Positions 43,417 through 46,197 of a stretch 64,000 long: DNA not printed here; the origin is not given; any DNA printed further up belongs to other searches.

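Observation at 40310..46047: UvrD-type helicase fused to a RecB-family nuclease, next to an 826-aa ATP-grasp fusion protein of unknown function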

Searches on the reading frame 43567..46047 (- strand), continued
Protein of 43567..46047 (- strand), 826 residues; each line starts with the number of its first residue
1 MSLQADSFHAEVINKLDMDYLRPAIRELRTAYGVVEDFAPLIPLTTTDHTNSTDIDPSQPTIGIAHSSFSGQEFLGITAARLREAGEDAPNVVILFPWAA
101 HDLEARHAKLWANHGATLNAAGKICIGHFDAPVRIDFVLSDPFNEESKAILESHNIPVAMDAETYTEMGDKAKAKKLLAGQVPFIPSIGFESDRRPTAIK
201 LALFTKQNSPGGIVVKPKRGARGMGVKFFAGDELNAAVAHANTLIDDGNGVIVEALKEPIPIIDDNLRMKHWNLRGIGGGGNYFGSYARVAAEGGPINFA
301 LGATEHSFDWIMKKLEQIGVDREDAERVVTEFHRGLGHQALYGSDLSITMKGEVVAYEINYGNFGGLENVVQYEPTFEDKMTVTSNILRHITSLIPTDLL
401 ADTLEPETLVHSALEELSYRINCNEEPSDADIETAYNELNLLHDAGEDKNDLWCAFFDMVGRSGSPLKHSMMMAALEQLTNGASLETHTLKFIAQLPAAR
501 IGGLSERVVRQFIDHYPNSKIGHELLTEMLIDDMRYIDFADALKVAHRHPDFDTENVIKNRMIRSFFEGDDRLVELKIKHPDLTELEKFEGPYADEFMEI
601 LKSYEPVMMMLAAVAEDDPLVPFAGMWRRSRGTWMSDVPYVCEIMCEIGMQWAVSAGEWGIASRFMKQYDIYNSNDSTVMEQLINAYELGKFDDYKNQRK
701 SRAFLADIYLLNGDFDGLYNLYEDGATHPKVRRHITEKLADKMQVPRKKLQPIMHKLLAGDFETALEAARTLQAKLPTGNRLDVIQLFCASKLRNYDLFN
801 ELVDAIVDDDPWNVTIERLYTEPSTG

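Call 45: fold_search(model_id=the predicted structure, library=pdb)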
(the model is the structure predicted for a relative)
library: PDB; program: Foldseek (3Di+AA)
matches with E <= 10: 1382; with E <= 0.001: 381
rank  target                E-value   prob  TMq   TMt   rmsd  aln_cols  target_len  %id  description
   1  3se7_B                5.4e-10  1.00  0.24  0.51   8.3       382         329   15  ancient VanA (released 2011-09-14)
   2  5k2m_A                1.1e-09  1.00  0.26  0.70   5.5       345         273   17  Bifunctional LysX/ArgX from Thermococcus kodakarensis with LysW-gamma-AAA (released 2016-09-07)
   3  3se7_C                1.8e-09  1.00  0.25  0.53   8.8       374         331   16  ancient VanA (released 2011-09-14)
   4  3se7_A                3.9e-09  1.00  0.24  0.51   8.5       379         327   15  ancient VanA (released 2011-09-14)
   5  3se7_D                5.1e-09  1.00  0.26  0.55   7.9       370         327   15  ancient VanA (released 2011-09-14)
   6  3i12_A                5.3e-09  1.00  0.27  0.52   8.5       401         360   15  The crystal structure of the D-alanyl-alanine synthetase A from Salmonella enterica subsp. enterica serovar Typhimuriu (released 2009-08-18)
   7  6dgi_A                5.3e-09  1.00  0.25  0.50   8.7       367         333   16  The crystal structure of D-alanyl-alanine synthetase A from Vibrio cholerae O1 biovar eltor str. N16961 (released 2018-05-30)
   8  6dgi_B                7.6e-09  1.00  0.25  0.52   8.5       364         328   14  The crystal structure of D-alanyl-alanine synthetase A from Vibrio cholerae O1 biovar eltor str. N16961 (released 2018-05-30)
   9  3i12_B                7.6e-09  1.00  0.25  0.51   7.9       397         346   16  The crystal structure of the D-alanyl-alanine synthetase A from Salmonella enterica subsp. enterica serovar Typhimuriu (released 2009-08-18)
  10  3i12_D                8.3e-09  1.00  0.26  0.51   8.7       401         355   15  The crystal structure of the D-alanyl-alanine synthetase A from Salmonella enterica subsp. enterica serovar Typhimuriu (released 2009-08-18)
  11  3q1k_B                9.4e-09  1.00  0.25  0.51   8.7       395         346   15  The Crystal Structure of the D-alanyl-alanine Synthetase A from Salmonella enterica Typhimurium Complexed with ADP (released 2011-01-12)
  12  3i12_C                1.2e-08  1.00  0.25  0.51   7.8       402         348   15  The crystal structure of the D-alanyl-alanine synthetase A from Salmonella enterica subsp. enterica serovar Typhimuriu (released 2009-08-18)
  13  3q1k_A                1.3e-08  1.00  0.26  0.51   7.7       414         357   14  The Crystal Structure of the D-alanyl-alanine Synthetase A from Salmonella enterica Typhimurium Complexed with ADP (released 2011-01-12)
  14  1e4e_A                1.4e-08  1.00  0.23  0.46   8.9       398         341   14  D-alanyl-D-lacate ligase (released 2001-06-28)
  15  6jil_A                1.7e-08  1.00  0.26  0.63   5.9       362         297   13  Crystal structure of D-cycloserine synthetase DcsG (released 2019-12-18)
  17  5k2m_D                2.4e-08  1.00  0.26  0.69   5.6       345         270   17  Bifunctional LysX/ArgX from Thermococcus kodakarensis with LysW-gamma-AAA (released 2016-09-07)
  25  7m4s_A                3.1e-08  1.00  0.24  0.55   7.2       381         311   12  Crystal structure of macrocyclase AMdnB from Anabaena sp. PCC 7120 (released 2021-11-03)
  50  7m4s_B                1.9e-07  1.00  0.24  0.54   7.8       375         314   12  Crystal structure of macrocyclase AMdnB from Anabaena sp. PCC 7120 (released 2021-11-03)
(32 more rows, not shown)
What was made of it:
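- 44863..45885 (-): ATP-grasp catalytic module, residues about 55-395. Invariant residues are N91, K171, K216, G223, R275, R289, D345, E358 and G365; N360 is nearly invariant. Foldseek matches VanA/Ddl, LysX/ArgX, DcsG and GshB at E 5e-10 to 1e-7 (call 45).
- On ATP-grasp superfamily (ATP-dependent carboxylate-amine ligases): Foldseek gives E 5e-10 to 1e-7 to about 50 solved ATP-grasp enzymes (call 45).
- Closest known: RimK. Same: LysX/ArgX gives the best Foldseek TM-score (5k2m, target-normalised TM 0.70; call 45).
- The best target-normalised TM-score (0.70) is to LysX/ArgX bound to its carrier protein LysW (call 45). The lowest Foldseek E-values are to VanA/Ddl and DcsG (call 45). The best TM-score is to LysX/ArgX, which modifies a protein (call 45). 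Foldseek lists the macrocyclase AMdnB (7m4s) among its matches (call 45, rank 25).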

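Call 56: find_related_loci(query=A6, collection=genome_contigs, flank=8000)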
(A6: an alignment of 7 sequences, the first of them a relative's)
Query A6 (825 aa) in genome_contigs; peptide patterns used: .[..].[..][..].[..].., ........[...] (x = any residue, [..] = any of these).
30 stretches matched a pattern; 1 encode a relative of the query (tblastn E <= 1e-3); 1 distinct loci.
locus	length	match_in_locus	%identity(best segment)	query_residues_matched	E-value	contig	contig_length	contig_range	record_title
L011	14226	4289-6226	30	38-676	2e-75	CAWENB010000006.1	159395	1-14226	MAG: Candidatus Saccharimonadia bacterium isolate MFD02248.bin.2.138 genome assembly, contig: contig_9697, whole genome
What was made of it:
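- Tried and rejected: The g1-subfamily alignment gave one locus, a Saccharimonadia MAG (call 56).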

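Call 61: find_related_loci(query=A7, collection=metagenome_contigs, flank=8000)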
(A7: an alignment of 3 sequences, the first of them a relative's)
Query A7 (826 aa) in metagenome_contigs; peptide patterns used: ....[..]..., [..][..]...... (x = any residue, [..] = any of these).
600 stretches matched a pattern, but none encodes a relative of the query by tblastn (E <= 1e-3).

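Call 66: search_solved_structures(query=A2, max_evalue=1)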
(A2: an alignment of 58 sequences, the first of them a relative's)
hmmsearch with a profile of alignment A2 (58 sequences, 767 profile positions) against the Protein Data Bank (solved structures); distinct sequences matched with E-value up to 1: 175 (the best 60 are shown).
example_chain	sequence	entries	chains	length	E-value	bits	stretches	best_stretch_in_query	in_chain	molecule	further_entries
3ln7_A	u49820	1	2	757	1.7e-11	46.9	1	188-278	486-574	Glutathione biosynthesis bifunctional protein gshAB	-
7txv_A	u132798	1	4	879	4.1e-09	39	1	187-277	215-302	Cyanophycin synthase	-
7lg5_A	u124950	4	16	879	4.1e-09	39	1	187-277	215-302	Cyanophycin synthase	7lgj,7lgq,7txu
3vpd_A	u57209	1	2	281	3.4e-08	36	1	163-244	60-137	Ribosomal protein S6 modification protein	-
7lgn_A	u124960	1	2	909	3.4e-08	36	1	185-279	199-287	Cyanophycin synthase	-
1uc8_A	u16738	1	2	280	5e-08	35.4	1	163-244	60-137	lysine biosynthesis enzyme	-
1uc9_A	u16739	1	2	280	5.2e-08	35.4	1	163-244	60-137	lysine biosynthesis enzyme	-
7wac_A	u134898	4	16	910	2.5e-07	33.1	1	187-277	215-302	Cyanophycin synthase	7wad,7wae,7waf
7qys_A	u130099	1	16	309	4e-07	32.5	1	168-279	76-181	Probable alpha-L-glutamate ligase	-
6een_C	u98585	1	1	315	4.7e-07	32.2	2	510-652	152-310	Designer Pentatricopeptide Protein dPPR10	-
3ln6_A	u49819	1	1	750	6.5e-07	31.8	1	189-282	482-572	Glutathione biosynthesis bifunctional protein gshAB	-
6een_A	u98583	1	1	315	1.2e-06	30.8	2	510-652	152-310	Designer Pentatricopeptide Protein dPPR10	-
9qhb_A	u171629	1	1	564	1.5e-06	30.5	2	470-649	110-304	Engineered tetratricopeptide repeat protein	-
3r23_A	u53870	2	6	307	4.2e-06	29.1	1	172-280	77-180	D-alanine--D-alanine ligase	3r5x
7lgm_A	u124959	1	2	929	4.3e-06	29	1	186-276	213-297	Cyanophycin synthase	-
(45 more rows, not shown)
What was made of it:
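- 44863..45885 (-): The family profile matches GshAB, cyanophycin synthetase and RimK/LysX in PDB (call 66).
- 43570..44862 (-): All-helical TPR-like (alpha-solenoid) domain, residues 396-826, with a low-confidence linker at about residues 570-637. The family profile hits designed PPR/TPR proteins at E 5e-7 to 1e-3 (call 66).
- On TPR repeat proteins: The family profile hits designed TPR/PPR proteins at 5e-7 to 1e-3 (call 66).
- Closest known: RimK. Same: The family profile hits RimK/LysX at about 3e-8 (call 66).
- The family profile matches GshAB at 1.7e-11, cyanophycin synthetase at 4e-9 and RimK/LysX at 3e-8 (call 66). The family profile hits designed TPR/PPR proteins (call 66).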

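Call 70: search_protein_families(library=pfam, proteins=[P0066, P0062, P0061, P0081, P0093, P0069], max_evalue=0.001)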
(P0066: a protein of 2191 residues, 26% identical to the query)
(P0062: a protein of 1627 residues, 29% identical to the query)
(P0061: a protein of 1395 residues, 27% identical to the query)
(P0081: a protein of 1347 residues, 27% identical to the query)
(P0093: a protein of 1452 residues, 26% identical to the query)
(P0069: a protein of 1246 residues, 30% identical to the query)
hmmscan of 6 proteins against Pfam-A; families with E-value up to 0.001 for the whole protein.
P0066 (2191 aa): 20 families
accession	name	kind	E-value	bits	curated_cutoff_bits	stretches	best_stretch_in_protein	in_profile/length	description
PF07719.23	TPR_2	-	4.2e-30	101.8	27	2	2003-2034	2-33/34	Tetratricopeptide repeat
PF00515.34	TPR_1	-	1.8e-25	88.1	27.8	2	2003-2033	2-32/34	Tetratricopeptide repeat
PF13414.12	TPR_11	-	2.7e-24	85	26.8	2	1975-2016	1-42/42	TPR repeat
PF13432.12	TPR_16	-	7.3e-24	84.3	32.7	3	1972-2033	1-62/65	Tetratricopeptide repeat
PF13181.12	TPR_8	-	6.5e-23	79.3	25.7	1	2004-2034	3-33/34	Tetratricopeptide repeat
PF13428.12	TPR_14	-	7.4e-20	69.9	23.5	0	2008-2043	7-42/44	Tetratricopeptide repeat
PF14559.12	TPR_19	-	3.6e-19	69.3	25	2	1511-1573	3-65/68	Tetratricopeptide repeat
PF13374.12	TPR_10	-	1.4e-16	60.3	27.5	0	1501-1526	4-29/42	Tetratricopeptide repeat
PF13424.12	TPR_12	-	1e-15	58.1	30.1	2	1971-2031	6-74/77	Tetratricopeptide repeat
PF13431.12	TPR_17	-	1.4e-14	53.5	24.4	1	1990-2023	1-34/34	Tetratricopeptide repeat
PF23914.1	TPR_CcmH_CycH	-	1.4e-10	41.6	42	1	1981-2101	32-152/158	Cytochrome c-type biogenesis protein H TPR domain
PF13176.12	TPR_7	-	7.7e-10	38.5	27.9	0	1469-1489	3-23/36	Tetratricopeptide repeat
PF14398.11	ATPgrasp_YheCD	-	7.6e-09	35.6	26.8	0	1130-1245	126-231/255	YheC/D like ATP-grasp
PF14397.11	ATPgrasp_ST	-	6.3e-07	29.3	31.4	0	1009-1087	8-85/278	Sugar-transfer associated ATP-grasp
PF13371.12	TPR_9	-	5.1e-06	26.8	35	0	1983-2034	10-61/73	Tetratricopeptide repeat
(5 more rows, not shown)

P0062 (1627 aa): 15 families
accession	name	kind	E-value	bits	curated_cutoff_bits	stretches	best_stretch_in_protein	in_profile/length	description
PF07719.23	TPR_2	-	2.4e-20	71.3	27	1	836-866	3-33/34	Tetratricopeptide repeat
PF13181.12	TPR_8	-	5.4e-19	67.1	25.7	1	836-865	3-32/34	Tetratricopeptide repeat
PF00515.34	TPR_1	-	9.9e-17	60.4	27.8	2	769-799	4-34/34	Tetratricopeptide repeat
PF13431.12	TPR_17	-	2.7e-16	58.8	24.4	0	720-749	1-30/34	Tetratricopeptide repeat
PF13414.12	TPR_11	-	7e-15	54.9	26.8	0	841-865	1-25/42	TPR repeat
PF14559.12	TPR_19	-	1e-13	51.8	25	1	753-808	12-67/68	Tetratricopeptide repeat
PF13428.12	TPR_14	-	1.5e-13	50.4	23.5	0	770-808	5-43/44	Tetratricopeptide repeat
PF13432.12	TPR_16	-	3.4e-10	40.6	32.7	0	746-798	11-63/65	Tetratricopeptide repeat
PF12895.13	ANAPC3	-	1.1e-08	35.7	27.2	1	780-857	3-79/82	Anaphase-promoting complex, cyclosome, subunit 3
PF13424.12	TPR_12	-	2.7e-08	34.3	30.1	1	736-796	7-75/77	Tetratricopeptide repeat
PF01071.24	GARS_A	-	7e-08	33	27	1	430-520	3-93/194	Phosphoribosylglycinamide synthetase, ATP-grasp (A) domain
PF14397.11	ATPgrasp_ST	-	1.1e-06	28.5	31.4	1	415-543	7-147/278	Sugar-transfer associated ATP-grasp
PF13176.12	TPR_7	-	0.00011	22.4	27.9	0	839-866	4-33/36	Tetratricopeptide repeat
PF13429.12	TPR_15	-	0.00012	22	26.2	0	756-799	139-179/280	Tetratricopeptide repeat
PF23914.1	TPR_CcmH_CycH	-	0.00042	20.6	42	0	736-827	54-148/158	Cytochrome c-type biogenesis protein H TPR domain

P0061 (1395 aa): 2 families
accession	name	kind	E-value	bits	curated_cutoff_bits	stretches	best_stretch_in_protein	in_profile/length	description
PF01841.26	Transglut_core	-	1.6e-11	44.8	23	1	42-116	2-76/108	Transglutaminase-like superfamily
PF14397.11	ATPgrasp_ST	-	2.7e-06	27.2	31.4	0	614-755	5-155/278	Sugar-transfer associated ATP-grasp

P0081 (1347 aa): 21 families
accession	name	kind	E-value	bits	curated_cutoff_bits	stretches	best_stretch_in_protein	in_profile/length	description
PF00515.34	TPR_1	-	4.3e-30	102.7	27.8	2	555-583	6-34/34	Tetratricopeptide repeat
PF07719.23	TPR_2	-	1.5e-27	93.9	27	1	552-583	3-34/34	Tetratricopeptide repeat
PF13181.12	TPR_8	-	8.5e-23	79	25.7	1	517-549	2-34/34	Tetratricopeptide repeat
PF13424.12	TPR_12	-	2.8e-21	75.9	30.1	2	553-612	6-73/77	Tetratricopeptide repeat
PF13431.12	TPR_17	-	1.2e-19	69.3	24.4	1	538-571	1-34/34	Tetratricopeptide repeat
PF14559.12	TPR_19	-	2e-19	70.1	25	3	562-622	3-63/68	Tetratricopeptide repeat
PF13374.12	TPR_10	-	2.5e-17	62.7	27.5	1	553-579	5-31/42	Tetratricopeptide repeat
PF23914.1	TPR_CcmH_CycH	-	2.2e-15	57.3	42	2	540-647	40-150/158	Cytochrome c-type biogenesis protein H TPR domain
PF13432.12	TPR_16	-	2.2e-15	57.2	32.7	1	590-651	3-64/65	Tetratricopeptide repeat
PF13176.12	TPR_7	-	1.4e-14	53.3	27.9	1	552-582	1-31/36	Tetratricopeptide repeat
PF13428.12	TPR_14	-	1.9e-14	53.1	23.5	0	591-626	8-43/44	Tetratricopeptide repeat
PF13414.12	TPR_11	-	3.2e-12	46.4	26.8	0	562-595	6-39/42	TPR repeat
PF12895.13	ANAPC3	-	9.3e-10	39.1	27.2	1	534-609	7-81/82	Anaphase-promoting complex, cyclosome, subunit 3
PF14397.11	ATPgrasp_ST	-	2.8e-09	37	31.4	1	232-331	7-115/278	Sugar-transfer associated ATP-grasp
PF25063.1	ARM_TT21_C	-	2.1e-07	31.5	35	0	597-686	108-198/209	Tetratricopeptide repeat protein 21 C-terminal ARM domain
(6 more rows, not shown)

P0093 (1452 aa): 3 families
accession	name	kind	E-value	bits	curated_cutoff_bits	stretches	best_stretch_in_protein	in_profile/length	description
PF14397.11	ATPgrasp_ST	-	1.3e-09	38.1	31.4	1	271-411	8-155/278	Sugar-transfer associated ATP-grasp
PF14398.11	ATPgrasp_YheCD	-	1.3e-05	25.1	26.8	1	336-508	56-231/255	YheC/D like ATP-grasp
PF13428.12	TPR_14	-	0.00048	21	23.5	0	591-626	5-39/44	Tetratricopeptide repeat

P0069 (1246 aa): 2 families
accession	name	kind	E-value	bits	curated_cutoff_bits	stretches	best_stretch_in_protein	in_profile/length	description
PF14397.11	ATPgrasp_ST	-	8.6e-06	25.6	31.4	0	708-780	18-86/278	Sugar-transfer associated ATP-grasp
PF02655.19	ATP-grasp_3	-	6.1e-05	23.6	23.2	0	709-790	1-70/160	ATP-grasp domain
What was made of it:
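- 43570..44862 (-): Larger relatives carry canonical TPR repeats in the same position (call 70).
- On TPR repeat proteins: Larger relatives have bona fide TPRs (call 70).
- Relatives P0081, P0062 and P0066 have canonical TPRs right after the ATP-grasp module (call 70).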

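Call 76: search_protein_families(library=pfam, proteins=[L001:9554-9964:+, L001:12546-13691:-, L011:6621-7844:-, L011:296-1807:-], max_evalue=0.01)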
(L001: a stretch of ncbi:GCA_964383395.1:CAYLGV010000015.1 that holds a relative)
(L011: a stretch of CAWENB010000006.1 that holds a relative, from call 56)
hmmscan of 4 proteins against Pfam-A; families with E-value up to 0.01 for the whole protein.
L001:9554-9964:+ (136 aa): 0 families

L001:12546-13691:- (381 aa): 0 families

L011:6621-7844:- (407 aa): 3 families
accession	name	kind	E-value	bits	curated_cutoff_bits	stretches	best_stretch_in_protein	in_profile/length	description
PF00768.25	Peptidase_S11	-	1.6e-20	74.1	27.6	1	74-292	24-237/239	D-alanyl-D-alanine carboxypeptidase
PF13354.11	Beta-lactamase2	-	0.00019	21.3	22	1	83-215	19-142/214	Beta-lactamase enzyme family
PF07943.18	PBP5_C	-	0.00094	19.7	21.2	1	336-393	25-88/91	Penicillin-binding protein 5, C-terminal domain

L011:296-1807:- (503 aa): 0 families

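Call 78: find_encoding_contigs(protein=P0010, flank=6000, max_places=2)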
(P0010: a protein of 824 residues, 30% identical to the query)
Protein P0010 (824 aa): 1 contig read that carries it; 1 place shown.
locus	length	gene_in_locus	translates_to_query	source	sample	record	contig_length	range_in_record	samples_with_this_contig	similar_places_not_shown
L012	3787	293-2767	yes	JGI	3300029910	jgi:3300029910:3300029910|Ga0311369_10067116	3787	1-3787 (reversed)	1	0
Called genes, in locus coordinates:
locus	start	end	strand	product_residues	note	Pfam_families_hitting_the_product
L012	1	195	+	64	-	?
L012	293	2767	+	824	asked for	-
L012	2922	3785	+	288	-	?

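Call 79: find_encoding_contigs(protein=P0020, flank=6000, max_places=2)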
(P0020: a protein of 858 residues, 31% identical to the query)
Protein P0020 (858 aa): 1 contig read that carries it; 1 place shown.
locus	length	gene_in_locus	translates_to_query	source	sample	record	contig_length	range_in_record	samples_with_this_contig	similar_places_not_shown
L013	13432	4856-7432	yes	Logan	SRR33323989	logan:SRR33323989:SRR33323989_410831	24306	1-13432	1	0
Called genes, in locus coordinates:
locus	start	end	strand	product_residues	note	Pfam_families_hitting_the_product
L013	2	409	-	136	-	?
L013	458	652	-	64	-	-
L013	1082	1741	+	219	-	PF01479:S4 (weak), PF00849:PseudoU_synth_2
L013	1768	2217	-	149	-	-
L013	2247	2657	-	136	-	-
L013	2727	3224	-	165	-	-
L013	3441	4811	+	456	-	PF00009:GTP_EFTU, PF00071:Ras (faint), PF01926:MMR_HSR1, PF02421:FeoB_N, PF04548:AIG1, PF01926:MMR_HSR1, PF02421:FeoB_N, PF14714:KH_dom-like, +4 more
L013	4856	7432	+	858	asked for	PF14397:ATPgrasp_ST (faint), PF14398:ATPgrasp_YheCD (faint)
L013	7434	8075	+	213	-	PF01195:Pept_tRNA_hydro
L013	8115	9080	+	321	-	-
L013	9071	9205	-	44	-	-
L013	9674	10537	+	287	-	PF02481:DNA_processg_A, PF18306:LDcluster4 (weak), PF17782:WHD_DprA (faint)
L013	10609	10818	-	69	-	-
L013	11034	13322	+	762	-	PF01751:Toprim, PF01131:Topoisom_bac, PF13368:Toprim_C_rpt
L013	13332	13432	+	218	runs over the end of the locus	PF02698:DUF218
